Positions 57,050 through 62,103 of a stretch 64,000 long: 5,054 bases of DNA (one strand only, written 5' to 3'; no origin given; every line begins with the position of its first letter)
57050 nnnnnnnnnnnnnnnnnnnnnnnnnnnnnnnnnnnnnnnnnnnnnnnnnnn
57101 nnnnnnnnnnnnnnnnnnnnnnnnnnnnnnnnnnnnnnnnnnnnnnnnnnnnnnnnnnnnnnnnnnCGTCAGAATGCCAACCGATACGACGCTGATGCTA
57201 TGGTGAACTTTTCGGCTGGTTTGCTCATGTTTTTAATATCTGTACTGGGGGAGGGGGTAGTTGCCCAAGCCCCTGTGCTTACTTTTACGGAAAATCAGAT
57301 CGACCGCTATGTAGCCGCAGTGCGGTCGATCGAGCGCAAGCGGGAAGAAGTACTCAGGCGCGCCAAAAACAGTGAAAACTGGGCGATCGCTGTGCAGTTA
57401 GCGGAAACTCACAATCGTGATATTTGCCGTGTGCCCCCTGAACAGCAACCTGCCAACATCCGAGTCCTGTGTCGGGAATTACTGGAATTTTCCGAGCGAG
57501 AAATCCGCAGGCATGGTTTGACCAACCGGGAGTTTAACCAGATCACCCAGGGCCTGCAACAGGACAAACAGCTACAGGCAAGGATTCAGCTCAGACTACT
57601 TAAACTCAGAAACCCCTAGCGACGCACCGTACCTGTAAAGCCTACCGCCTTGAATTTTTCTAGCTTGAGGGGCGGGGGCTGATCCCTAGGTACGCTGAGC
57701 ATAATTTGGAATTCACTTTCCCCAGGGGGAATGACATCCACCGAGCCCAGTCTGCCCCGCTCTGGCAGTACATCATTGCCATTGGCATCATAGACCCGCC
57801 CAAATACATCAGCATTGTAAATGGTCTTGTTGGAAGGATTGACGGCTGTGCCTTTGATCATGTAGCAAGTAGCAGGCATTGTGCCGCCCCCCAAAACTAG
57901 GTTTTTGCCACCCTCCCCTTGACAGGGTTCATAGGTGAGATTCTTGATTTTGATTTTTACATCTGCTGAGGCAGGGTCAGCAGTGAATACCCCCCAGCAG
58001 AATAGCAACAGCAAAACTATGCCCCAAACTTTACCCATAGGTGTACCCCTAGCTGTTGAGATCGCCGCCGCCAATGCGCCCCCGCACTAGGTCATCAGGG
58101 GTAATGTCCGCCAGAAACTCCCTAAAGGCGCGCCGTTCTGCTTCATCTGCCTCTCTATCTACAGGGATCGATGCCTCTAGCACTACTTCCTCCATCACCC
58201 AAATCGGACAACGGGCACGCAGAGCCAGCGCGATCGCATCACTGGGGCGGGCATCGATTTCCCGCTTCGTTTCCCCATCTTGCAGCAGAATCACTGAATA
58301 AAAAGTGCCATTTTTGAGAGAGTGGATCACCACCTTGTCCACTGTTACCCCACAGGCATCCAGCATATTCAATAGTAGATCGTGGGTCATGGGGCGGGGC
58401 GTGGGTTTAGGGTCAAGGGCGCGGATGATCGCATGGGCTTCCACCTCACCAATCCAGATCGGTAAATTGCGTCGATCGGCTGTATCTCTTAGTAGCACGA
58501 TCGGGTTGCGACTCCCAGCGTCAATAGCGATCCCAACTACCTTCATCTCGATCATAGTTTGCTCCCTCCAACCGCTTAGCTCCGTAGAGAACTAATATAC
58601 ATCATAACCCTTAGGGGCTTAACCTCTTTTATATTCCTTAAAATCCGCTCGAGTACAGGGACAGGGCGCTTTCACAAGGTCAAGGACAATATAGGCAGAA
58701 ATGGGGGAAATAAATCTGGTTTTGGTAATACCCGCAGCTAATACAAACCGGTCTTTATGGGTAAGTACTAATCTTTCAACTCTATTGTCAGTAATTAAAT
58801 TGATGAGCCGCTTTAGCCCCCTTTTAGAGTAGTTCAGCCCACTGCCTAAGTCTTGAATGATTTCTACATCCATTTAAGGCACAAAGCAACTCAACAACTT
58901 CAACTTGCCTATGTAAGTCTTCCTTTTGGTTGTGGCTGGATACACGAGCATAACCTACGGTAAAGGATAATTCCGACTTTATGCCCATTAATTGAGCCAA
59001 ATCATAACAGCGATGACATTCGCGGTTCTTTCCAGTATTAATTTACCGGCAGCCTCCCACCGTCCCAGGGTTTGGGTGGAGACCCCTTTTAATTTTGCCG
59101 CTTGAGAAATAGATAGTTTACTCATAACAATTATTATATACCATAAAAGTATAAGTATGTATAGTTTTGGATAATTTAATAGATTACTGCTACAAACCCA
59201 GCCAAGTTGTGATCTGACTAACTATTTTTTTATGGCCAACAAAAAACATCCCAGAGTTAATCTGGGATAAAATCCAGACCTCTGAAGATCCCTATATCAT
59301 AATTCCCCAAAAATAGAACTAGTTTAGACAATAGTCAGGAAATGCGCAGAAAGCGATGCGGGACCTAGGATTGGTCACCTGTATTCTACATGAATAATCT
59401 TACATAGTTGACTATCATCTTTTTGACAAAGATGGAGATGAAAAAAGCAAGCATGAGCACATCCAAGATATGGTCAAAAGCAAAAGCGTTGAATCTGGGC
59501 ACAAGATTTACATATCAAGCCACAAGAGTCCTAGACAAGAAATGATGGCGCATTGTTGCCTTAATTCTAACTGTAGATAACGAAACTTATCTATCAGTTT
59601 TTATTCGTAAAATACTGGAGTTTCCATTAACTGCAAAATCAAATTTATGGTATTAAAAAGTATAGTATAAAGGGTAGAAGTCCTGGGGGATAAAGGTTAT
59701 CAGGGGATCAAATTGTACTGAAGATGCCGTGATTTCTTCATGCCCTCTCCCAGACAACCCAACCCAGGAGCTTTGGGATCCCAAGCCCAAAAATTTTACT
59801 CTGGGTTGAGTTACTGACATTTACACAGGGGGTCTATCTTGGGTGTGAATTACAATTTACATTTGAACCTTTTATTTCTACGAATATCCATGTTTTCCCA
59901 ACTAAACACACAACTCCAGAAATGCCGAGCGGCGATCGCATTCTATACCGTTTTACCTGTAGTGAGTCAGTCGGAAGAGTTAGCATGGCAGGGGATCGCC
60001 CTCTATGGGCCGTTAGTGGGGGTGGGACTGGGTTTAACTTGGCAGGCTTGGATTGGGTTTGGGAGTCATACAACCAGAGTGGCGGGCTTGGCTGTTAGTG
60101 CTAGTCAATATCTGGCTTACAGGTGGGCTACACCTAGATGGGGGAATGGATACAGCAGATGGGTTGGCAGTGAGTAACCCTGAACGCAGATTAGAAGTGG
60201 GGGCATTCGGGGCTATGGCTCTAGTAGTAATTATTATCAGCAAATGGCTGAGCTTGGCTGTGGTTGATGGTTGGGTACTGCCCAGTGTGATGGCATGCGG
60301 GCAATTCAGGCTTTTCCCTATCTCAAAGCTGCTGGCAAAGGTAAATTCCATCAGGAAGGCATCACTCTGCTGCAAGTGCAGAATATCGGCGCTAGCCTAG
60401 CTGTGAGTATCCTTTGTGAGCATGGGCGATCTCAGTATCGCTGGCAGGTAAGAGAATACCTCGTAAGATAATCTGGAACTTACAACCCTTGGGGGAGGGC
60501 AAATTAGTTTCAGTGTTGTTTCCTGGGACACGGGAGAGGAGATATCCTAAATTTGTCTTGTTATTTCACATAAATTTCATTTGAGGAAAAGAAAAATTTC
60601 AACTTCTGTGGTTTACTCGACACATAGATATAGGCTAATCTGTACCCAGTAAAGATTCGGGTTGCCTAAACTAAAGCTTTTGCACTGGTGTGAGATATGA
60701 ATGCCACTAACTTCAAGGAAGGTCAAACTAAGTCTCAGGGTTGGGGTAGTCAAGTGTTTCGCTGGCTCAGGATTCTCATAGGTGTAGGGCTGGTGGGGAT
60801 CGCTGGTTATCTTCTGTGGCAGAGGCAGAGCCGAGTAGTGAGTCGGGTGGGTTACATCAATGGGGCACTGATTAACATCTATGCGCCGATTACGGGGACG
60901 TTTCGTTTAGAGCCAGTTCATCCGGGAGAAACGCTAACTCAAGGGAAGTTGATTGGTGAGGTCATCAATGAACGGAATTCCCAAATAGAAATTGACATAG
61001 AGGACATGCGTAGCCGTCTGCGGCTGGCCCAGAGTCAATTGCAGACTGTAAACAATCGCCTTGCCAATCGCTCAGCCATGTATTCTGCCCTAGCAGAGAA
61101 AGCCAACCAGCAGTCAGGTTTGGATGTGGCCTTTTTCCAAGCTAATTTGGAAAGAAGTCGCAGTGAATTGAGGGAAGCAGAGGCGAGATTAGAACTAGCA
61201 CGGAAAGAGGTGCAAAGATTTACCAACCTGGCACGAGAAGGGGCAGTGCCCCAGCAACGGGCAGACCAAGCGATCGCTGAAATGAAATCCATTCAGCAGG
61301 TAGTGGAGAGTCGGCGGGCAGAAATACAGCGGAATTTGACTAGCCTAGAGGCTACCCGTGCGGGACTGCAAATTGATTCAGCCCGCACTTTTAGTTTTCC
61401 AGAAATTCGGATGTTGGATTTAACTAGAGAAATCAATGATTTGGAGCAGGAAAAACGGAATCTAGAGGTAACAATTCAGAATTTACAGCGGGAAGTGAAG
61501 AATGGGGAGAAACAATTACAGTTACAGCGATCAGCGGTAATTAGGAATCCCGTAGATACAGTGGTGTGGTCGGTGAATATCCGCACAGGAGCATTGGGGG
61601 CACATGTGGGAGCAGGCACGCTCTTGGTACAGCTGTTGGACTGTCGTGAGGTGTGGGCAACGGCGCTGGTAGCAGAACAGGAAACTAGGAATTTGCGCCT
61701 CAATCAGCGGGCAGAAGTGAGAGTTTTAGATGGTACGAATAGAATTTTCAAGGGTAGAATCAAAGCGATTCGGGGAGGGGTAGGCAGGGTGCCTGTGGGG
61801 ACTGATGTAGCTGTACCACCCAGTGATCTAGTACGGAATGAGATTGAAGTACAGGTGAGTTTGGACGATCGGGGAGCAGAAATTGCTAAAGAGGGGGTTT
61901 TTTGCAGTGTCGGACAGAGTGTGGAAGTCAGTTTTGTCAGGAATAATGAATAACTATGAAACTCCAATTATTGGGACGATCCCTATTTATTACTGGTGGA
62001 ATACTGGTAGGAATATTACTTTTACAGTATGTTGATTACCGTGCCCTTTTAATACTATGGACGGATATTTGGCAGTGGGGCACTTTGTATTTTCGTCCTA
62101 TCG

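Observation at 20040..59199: One IS607-family element cut exactly in two, halves 37.3 kb apart in the same orientation, GGTT at both breakpoints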

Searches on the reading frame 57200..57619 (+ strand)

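Call 43: search_protein_families(library=pfam, proteins=[window:57200-57619:+], max_evalue=0.01)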
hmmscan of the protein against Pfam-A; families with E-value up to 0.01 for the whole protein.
window:57200-57619:+ (139 aa): 1 family
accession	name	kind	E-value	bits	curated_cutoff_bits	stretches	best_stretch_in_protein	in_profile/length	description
PF13767.11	DUF4168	-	7.2e-14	53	25.8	1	31-129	2-95/95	Domain of unknown function (DUF4168)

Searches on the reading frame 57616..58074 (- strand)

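Call 11: search_protein_families(library=pfam, proteins=[window:57616-58074:-])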
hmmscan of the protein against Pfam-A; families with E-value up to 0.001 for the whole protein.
window:57616-58074:- (152 aa): 0 families

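Call 43: search_protein_families(library=pfam, proteins=[window:57616-58074:-], max_evalue=0.01)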
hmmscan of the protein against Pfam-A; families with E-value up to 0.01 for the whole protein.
window:57616-58074:- (152 aa): 0 families

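Call 65: search_protein_families(library=ncbifam, proteins=[window:57616-58074:-], max_evalue=0.001)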
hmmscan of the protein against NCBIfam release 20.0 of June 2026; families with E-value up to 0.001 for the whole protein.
window:57616-58074:- (152 aa): 1 family
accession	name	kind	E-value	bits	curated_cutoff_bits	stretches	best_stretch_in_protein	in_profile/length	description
NF038353.1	FxLYD_dom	domain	1.1e-05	25.2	23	1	72-126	5-57/71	FxLYD domain-containing protein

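Call 66: search_protein_families(library=phrogs, proteins=[window:57616-58074:-], max_evalue=0.001)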
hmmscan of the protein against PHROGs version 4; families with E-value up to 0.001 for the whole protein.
window:57616-58074:- (152 aa): 0 families

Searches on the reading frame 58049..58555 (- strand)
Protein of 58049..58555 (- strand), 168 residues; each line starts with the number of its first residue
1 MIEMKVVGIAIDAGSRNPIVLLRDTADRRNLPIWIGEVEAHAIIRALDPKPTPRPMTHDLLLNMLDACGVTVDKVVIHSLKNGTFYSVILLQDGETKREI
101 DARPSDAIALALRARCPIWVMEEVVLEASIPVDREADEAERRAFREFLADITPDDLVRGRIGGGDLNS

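Call 6: find_encoding_contigs(protein=window:58049-58555:-, flank=10000, max_places=10)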
Protein window:58049-58555:- (168 aa): 1 contig read that carries it; 1 place shown.
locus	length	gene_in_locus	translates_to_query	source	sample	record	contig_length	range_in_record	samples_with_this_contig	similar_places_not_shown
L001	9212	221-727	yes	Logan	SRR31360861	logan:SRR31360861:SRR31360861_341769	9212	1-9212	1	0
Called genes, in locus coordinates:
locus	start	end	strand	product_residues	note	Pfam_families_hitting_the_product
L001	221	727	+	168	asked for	PF02577:BFN_dom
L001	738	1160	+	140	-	-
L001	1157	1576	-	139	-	PF13767:DUF4168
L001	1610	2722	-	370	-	PF03462:PCRF, PF00472:RF-1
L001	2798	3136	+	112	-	PF00498:FHA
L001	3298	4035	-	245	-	PF02633:Creatininase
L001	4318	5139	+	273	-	PF01551:Peptidase_M23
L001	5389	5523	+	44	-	-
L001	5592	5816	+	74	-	-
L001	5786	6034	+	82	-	-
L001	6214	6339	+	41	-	-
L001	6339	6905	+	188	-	PF05685:Uma2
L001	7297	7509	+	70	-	-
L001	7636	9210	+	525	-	?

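Call 11: search_protein_families(library=pfam, proteins=[window:58049-58555:-])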
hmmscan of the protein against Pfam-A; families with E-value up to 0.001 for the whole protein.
window:58049-58555:- (168 aa): 1 family
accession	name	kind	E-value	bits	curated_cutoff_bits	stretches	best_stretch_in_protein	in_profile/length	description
PF02577.19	BFN_dom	-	1.6e-41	141.1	27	1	20-132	1-111/112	Bifunctional nuclease domain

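Call 18: find_related_loci(query=window:58049-58555:-, collection=genome_contigs, flank=10000)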
Query window:58049-58555:- (168 aa) in genome_contigs; peptide patterns used: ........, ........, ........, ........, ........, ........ (x = any residue, [..] = any of these).
250 stretches matched a pattern; 118 encode a relative of the query (tblastn E <= 1e-3); the best 80 are kept; 80 distinct loci.
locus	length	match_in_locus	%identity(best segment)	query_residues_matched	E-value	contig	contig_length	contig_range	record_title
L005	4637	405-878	75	1-158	1e-77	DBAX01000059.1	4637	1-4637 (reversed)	MAG TPA_asm: Cyanobacteria bacterium UBA999 UBA999_contig_6921, whole genome shotgun sequence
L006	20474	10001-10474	74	1-158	7e-77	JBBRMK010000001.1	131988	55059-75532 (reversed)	MAG: Pseudanabaenales cyanobacterium isolate La1_metabat2.034 LA1C_B2.034_k141_1379105L_131988_cov_35.2126, whole genome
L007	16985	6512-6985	74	1-158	1e-76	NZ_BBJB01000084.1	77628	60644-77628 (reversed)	Pseudanabaena sp. lw0831, whole genome shotgun sequence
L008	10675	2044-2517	74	1-158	7e-77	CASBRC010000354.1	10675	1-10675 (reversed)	MAG: uncultured cyanobacterium isolate PMM_0003 genome assembly, contig: PMM_0003_000000000354, whole genome shotgun seq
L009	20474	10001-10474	73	1-158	2e-76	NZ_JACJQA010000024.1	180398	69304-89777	Pseudanabaena sp. FACHB-1998 contig24, whole genome shotgun sequence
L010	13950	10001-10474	73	1-158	4e-76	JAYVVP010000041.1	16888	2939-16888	MAG: Pseudanabaena sp. isolate GL79_UP_metabinner_1 GL79_UP_metabinner_1_40, whole genome shotgun sequence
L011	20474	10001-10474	73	1-158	3e-76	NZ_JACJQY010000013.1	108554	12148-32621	Phormidium tenue FACHB-1050 contig13, whole genome shotgun sequence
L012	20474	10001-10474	73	1-158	3e-76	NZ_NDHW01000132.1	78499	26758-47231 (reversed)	Pseudanabaena sp. SR411 Contig_136, whole genome shotgun sequence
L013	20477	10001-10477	73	1-159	3e-76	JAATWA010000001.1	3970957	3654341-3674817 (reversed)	Pseudanabaena biceps strain O153 scaffold1_size3970958, whole genome shotgun sequence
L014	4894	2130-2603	73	1-158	3e-76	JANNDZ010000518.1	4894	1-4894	MAG: Pseudanabaena sp. OTE_75_metabat_487_sub OTE_75_k141_2404359, whole genome shotgun sequence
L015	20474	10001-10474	74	1-158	2e-76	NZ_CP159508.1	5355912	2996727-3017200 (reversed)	Pseudanabaena minima str. Chao 2107 chromosome, complete genome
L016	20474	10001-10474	73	1-158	2e-76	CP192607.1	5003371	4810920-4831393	MAG: Pseudanabaena sp. BL-A-41 isolate Passages #2 and #5 chromosome, complete genome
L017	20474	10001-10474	73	1-158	5e-76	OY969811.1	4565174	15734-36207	MAG: uncultured cyanobacterium isolate MFD02832.bin.c.1 genome assembly, chromosome: 1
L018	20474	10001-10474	72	1-158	6e-76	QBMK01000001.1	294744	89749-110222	MAG: Pseudanabaena sp. isolate ULC068bin1 scaffold1_size294744, whole genome shotgun sequence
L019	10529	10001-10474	72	1-158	7e-76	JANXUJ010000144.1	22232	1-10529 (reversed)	MAG: Cyanobacteria bacterium isolate 339R_metabat_31 339R_k141_1830604, whole genome shotgun sequence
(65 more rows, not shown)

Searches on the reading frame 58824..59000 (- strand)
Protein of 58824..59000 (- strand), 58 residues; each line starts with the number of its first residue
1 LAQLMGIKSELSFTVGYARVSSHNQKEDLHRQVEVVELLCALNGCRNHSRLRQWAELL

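Call 60: find_encoding_contigs(protein=window:58824-59000:-, flank=10000, max_places=10)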
Protein window:58824-59000:- (58 aa): no gene with exactly this product is on record in the collection.

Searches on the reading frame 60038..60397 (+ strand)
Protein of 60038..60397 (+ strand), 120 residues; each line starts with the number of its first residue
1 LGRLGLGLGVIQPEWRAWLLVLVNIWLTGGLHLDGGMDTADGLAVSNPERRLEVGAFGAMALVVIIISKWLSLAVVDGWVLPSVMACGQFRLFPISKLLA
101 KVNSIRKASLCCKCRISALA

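Call 43: search_protein_families(library=pfam, proteins=[window:60038-60397:+], max_evalue=0.01)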
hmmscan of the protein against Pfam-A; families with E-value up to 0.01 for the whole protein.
seq(120 aa): 1 family
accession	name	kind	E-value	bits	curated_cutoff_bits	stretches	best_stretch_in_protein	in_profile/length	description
PF02654.20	CobS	-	3.3e-16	60.5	23.2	1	9-85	38-115/207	Cobalamin-5-phosphate synthase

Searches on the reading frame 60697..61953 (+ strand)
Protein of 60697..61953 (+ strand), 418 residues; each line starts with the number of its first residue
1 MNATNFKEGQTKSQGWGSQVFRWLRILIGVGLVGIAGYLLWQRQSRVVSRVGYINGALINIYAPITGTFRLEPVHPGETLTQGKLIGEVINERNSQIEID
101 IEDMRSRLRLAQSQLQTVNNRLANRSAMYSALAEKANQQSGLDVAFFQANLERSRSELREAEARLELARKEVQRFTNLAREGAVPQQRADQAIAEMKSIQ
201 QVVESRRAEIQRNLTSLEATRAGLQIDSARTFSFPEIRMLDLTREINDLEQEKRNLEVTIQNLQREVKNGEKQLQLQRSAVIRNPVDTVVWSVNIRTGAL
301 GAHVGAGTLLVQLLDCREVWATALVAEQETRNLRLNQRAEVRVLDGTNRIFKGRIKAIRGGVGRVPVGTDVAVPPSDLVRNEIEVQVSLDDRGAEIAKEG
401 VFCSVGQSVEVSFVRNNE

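Call 11: search_protein_families(library=pfam, proteins=[window:60697-61953:+])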
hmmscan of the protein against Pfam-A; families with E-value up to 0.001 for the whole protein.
window:60697-61953:+ (418 aa): 2 families
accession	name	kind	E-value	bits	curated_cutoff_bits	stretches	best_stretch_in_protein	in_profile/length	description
PF13437.12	HlyD_3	-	5.7e-15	56.4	22.2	1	281-364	1-82/106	HlyD family secretion protein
PF16576.10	HlyD_D23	-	1.5e-10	41.2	30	1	263-359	92-185/214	Barrel-sandwich domain of CusB or HlyD membrane-fusion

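Call 61: find_encoding_contigs(protein=window:60697-61953:+, flank=10000, max_places=5)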
Protein window:60697-61953:+ (418 aa): 1 contig read that carries it; 1 place shown.
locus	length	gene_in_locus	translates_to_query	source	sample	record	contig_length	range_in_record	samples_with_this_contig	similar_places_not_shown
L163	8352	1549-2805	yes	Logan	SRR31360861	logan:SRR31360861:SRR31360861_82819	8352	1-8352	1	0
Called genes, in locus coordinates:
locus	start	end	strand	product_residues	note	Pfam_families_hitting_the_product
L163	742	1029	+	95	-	-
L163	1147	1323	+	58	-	-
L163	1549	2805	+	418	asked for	PF25876:HH_MFP_RND (weak)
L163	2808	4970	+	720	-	PF00535:Glycos_transf_2, PF13641:Glyco_tranf_2_3, PF13506:Glyco_transf_21, PF13632:Glyco_trans_2_3, PF03552:Cellulose_synt, PF07238:PilZ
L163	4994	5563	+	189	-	PF01327:Pep_deformylase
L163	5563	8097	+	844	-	PF00672:HAMP, PF01590:GAF, PF13185:GAF_2, PF08448:PAS_4, PF01590:GAF, PF13185:GAF_2, PF00512:HisKA, PF02518:HATPase_c, +5 more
